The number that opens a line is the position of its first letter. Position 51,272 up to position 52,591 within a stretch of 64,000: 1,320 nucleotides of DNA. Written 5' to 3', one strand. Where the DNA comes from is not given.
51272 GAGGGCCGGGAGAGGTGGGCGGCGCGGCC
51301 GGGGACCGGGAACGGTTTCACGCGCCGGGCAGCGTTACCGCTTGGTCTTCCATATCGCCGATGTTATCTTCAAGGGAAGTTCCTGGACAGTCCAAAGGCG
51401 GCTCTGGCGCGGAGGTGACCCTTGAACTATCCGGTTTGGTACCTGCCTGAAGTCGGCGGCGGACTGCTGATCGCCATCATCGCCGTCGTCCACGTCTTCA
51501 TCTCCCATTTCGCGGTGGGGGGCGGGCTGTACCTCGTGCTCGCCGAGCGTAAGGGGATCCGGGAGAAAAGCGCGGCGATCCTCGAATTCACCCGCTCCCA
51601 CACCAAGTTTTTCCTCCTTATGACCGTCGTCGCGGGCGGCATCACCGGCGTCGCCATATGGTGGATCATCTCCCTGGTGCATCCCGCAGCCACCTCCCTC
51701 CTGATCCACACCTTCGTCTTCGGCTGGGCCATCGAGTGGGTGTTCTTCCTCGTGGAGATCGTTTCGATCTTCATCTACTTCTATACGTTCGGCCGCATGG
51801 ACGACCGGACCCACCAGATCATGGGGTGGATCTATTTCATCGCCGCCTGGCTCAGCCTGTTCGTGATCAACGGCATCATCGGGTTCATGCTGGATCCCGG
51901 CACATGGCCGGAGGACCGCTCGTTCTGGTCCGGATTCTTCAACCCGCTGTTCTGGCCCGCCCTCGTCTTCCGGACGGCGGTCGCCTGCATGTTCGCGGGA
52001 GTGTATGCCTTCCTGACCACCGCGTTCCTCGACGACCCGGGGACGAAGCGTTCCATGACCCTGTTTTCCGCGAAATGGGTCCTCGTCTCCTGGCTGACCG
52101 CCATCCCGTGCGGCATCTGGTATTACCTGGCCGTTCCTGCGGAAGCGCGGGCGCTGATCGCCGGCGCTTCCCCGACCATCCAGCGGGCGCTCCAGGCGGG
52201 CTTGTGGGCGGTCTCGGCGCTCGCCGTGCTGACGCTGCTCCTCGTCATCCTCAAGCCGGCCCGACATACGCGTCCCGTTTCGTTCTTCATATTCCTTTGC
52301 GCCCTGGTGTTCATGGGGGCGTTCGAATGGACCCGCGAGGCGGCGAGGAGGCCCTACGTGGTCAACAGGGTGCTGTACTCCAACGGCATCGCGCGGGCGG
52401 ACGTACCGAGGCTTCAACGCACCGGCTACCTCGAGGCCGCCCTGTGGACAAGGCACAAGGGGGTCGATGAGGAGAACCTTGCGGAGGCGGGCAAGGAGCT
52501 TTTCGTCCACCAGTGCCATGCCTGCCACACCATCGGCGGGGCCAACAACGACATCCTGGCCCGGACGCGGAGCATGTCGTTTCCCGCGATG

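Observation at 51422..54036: Two-gene operon: cytochrome bd-like (CydA-like) subunit fused to a dihaem cytochrome c, plus a second polytopic membrane subunit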

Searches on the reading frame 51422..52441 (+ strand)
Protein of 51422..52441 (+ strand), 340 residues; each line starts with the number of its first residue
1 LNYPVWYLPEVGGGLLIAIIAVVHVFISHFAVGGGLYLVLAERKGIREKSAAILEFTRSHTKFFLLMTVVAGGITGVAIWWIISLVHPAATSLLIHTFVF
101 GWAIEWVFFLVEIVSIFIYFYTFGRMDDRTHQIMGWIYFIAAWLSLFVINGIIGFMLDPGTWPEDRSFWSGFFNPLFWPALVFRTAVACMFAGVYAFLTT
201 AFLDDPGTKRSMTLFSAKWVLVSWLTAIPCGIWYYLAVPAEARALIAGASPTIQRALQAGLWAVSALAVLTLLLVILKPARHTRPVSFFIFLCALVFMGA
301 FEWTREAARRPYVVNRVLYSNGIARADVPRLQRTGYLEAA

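Call 25: search_solved_structures(query=A3, max_evalue=1, show_alignments=4)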
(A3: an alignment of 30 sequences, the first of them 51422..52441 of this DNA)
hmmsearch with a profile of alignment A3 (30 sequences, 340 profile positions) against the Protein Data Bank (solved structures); distinct sequences matched with E-value up to 1: 1.
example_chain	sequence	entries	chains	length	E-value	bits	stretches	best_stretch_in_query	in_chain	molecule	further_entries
9r2g_A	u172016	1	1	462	0.0016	21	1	23-195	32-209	Cytochrome bd menaquinol oxidase subunit I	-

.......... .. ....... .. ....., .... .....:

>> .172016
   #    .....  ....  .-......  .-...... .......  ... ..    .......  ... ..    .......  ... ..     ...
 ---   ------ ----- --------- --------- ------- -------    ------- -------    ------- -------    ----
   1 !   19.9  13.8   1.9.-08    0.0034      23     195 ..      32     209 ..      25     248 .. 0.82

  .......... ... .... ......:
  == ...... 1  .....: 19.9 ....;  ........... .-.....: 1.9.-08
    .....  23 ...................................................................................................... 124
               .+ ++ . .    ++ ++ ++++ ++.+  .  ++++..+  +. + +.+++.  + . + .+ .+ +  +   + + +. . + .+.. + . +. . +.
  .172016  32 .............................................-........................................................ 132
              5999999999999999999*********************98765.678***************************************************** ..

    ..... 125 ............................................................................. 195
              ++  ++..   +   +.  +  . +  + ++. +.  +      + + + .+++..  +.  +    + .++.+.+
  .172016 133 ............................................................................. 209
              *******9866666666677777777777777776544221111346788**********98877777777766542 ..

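Call 28: search_protein_representatives(protein=window:51422-52441:+)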
Query: 340 residues. Proteins with E-value up to 0.001 (for the whole library): 865; up to 1e-10: 555; up to 1e-30: 232. The best 150 are listed.
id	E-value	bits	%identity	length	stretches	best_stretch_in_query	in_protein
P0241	1.7e-132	458.3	63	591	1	1-340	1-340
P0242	3.2e-127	441.0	58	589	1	1-339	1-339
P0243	2.7e-115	401.7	54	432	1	1-338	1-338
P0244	3.4e-108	378.4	51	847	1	1-338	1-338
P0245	2.2e-100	352.7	48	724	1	1-335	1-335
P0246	5.5e-99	348.1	50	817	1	1-339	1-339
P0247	4.9e-94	331.8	46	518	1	1-338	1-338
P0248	4.7e-93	328.6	46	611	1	1-340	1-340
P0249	1.4e-90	320.4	44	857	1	1-339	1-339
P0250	1.6e-90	320.2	45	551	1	1-339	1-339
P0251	2.2e-88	313.2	46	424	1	1-340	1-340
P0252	1.1e-87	311.0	46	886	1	1-338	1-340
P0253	1.6e-87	310.3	45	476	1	1-337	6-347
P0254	2.0e-87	310.1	46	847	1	1-337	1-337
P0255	3.8e-87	309.1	45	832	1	1-338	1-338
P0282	3.2e-79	283.1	40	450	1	1-336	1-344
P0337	8.5e-58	212.6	35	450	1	1-338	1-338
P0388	3.7e-44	167.8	32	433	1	2-339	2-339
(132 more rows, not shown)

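Call 70: find_encoding_contigs(protein=P0244, flank=8000, max_places=3)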
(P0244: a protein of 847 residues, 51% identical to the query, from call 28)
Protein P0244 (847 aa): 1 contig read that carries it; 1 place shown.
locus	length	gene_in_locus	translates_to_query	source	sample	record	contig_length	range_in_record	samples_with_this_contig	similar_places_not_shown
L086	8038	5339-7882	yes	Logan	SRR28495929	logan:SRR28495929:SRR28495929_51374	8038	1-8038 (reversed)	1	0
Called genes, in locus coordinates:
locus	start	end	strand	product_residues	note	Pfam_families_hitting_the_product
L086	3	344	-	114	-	?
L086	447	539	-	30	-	-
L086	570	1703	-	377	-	PF02322:Cyt_bd_oxida_II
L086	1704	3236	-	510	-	PF01654:Cyt_bd_oxida_I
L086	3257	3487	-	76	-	PF14899:DUF4492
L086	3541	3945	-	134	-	PF02082:Rrf2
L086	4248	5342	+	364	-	-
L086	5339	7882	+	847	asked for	PF01654:Cyt_bd_oxida_I, PF14522:Cytochrome_C7 (faint), PF22113:Mtrc-MtrF_II-IV_dom (weak)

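Call 71: find_encoding_contigs(protein=P0251, flank=8000, max_places=2)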
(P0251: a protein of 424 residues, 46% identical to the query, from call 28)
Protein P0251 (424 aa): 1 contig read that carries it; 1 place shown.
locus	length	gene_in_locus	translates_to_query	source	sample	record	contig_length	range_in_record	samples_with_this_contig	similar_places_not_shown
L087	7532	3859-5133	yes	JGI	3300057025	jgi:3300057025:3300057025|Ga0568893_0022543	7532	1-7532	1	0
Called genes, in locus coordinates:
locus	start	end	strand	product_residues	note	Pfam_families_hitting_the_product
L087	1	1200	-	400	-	?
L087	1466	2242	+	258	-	PF00561:Abhydrolase_1, PF12146:Hydrolase_4, PF12697:Abhydrolase_6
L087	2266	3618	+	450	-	PF06965:Na_H_antiport_1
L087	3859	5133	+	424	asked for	PF01654:Cyt_bd_oxida_I, PF13442:Cytochrome_CBB3 (weak)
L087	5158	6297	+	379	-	-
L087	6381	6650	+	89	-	-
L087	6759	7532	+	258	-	?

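Call 72: find_encoding_contigs(protein=P0282, flank=8000, max_places=2)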
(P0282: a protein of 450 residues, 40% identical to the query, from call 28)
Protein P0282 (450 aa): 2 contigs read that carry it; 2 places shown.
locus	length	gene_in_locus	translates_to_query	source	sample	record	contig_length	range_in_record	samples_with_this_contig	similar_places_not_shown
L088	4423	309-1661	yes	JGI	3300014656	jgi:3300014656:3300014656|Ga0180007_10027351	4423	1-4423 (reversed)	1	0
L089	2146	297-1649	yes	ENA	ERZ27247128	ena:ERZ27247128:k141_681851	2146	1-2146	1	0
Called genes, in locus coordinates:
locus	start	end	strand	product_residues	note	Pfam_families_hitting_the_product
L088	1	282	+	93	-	?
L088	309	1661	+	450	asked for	PF01654:Cyt_bd_oxida_I, PF00034:Cytochrom_C (weak), PF13442:Cytochrome_CBB3 (faint)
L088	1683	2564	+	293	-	PF00215:OMPdecase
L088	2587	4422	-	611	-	?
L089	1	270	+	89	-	?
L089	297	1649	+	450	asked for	PF01654:Cyt_bd_oxida_I, PF00034:Cytochrom_C (weak), PF13442:Cytochrome_CBB3 (faint)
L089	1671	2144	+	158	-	?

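Call 73: find_encoding_contigs(protein=P0337, flank=8000, max_places=2)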
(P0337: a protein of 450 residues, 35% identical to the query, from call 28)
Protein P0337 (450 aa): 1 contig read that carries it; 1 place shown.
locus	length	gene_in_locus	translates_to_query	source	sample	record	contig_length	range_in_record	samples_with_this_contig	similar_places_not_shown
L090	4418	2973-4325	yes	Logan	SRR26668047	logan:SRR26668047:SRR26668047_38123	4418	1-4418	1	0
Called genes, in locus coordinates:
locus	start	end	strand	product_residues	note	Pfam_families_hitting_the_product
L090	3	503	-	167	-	?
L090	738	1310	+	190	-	-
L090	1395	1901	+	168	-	PF05163:DinB, PF12867:DinB_2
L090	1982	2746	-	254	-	-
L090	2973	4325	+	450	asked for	PF01654:Cyt_bd_oxida_I, PF13442:Cytochrome_CBB3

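Call 74: find_encoding_contigs(protein=P0388, flank=8000, max_places=2)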
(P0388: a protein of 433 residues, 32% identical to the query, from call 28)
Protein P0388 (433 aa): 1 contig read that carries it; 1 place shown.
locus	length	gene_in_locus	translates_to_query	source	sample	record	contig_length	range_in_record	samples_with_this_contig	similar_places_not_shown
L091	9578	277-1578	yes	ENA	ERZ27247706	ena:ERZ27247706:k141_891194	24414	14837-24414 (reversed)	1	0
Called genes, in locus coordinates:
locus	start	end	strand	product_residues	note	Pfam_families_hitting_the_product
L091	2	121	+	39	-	?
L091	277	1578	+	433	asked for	PF13442:Cytochrome_CBB3 (weak)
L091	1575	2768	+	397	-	-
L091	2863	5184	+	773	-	-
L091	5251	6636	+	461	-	PF02056:Glyco_hydro_4, PF11975:Glyco_hydro_4C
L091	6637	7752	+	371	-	PF00365:PFK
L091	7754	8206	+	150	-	PF13669:Glyoxalase_4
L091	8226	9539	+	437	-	PF13432:TPR_16 (faint)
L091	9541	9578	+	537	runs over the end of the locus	PF00128:Alpha-amylase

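Call 94: find_encoding_contigs(protein=P0243, flank=9000, max_places=3)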
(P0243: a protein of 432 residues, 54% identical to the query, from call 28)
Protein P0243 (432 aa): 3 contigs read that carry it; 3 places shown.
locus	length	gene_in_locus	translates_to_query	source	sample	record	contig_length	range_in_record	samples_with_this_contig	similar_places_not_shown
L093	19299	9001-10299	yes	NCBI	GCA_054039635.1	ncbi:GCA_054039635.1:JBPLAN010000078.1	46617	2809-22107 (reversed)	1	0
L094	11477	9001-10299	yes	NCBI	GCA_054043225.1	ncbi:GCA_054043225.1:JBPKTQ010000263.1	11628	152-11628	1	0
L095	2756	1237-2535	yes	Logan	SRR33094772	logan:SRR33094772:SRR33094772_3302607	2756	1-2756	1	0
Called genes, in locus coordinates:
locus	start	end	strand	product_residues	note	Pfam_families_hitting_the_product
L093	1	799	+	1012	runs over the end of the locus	PF14691:Fer4_20, PF07992:Pyr_redox_2, PF13450:NAD_binding_8, PF00070:Pyr_redox (weak), PF13187:Fer4_9 (weak), PF14697:Fer4_21 (weak), PF00037:Fer4 (weak), PF12838:Fer4_7 (weak), +5 more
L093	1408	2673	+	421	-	PF13458:Peripla_BP_6, PF01094:ANF_receptor, PF13433:Peripla_BP_5 (weak)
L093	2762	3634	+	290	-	PF02653:BPD_transp_2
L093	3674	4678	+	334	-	PF02653:BPD_transp_2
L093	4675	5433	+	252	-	PF00005:ABC_tran, PF13304:AAA_21 (faint), PF12399:BCA_ABC_TP_C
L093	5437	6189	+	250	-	PF00005:ABC_tran, PF13304:AAA_21 (faint)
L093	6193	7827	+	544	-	PF00501:AMP-binding, PF13193:AMP-binding_C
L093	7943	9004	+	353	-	-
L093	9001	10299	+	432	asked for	PF01654:Cyt_bd_oxida_I, PF13442:Cytochrome_CBB3 (faint)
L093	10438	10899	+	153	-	PF00011:HSP20, PF17886:ArsA_HSP20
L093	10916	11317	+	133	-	PF00011:HSP20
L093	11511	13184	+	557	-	PF25840:Ulvan_lyase_N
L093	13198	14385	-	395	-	-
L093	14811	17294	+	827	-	PF02465:FliD_N, PF07196:Flagellin_IN, PF07195:FliD_C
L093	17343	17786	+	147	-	PF02561:FliS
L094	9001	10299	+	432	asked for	PF01654:Cyt_bd_oxida_I, PF13442:Cytochrome_CBB3 (faint)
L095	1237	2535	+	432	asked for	PF01654:Cyt_bd_oxida_I, PF13442:Cytochrome_CBB3 (faint)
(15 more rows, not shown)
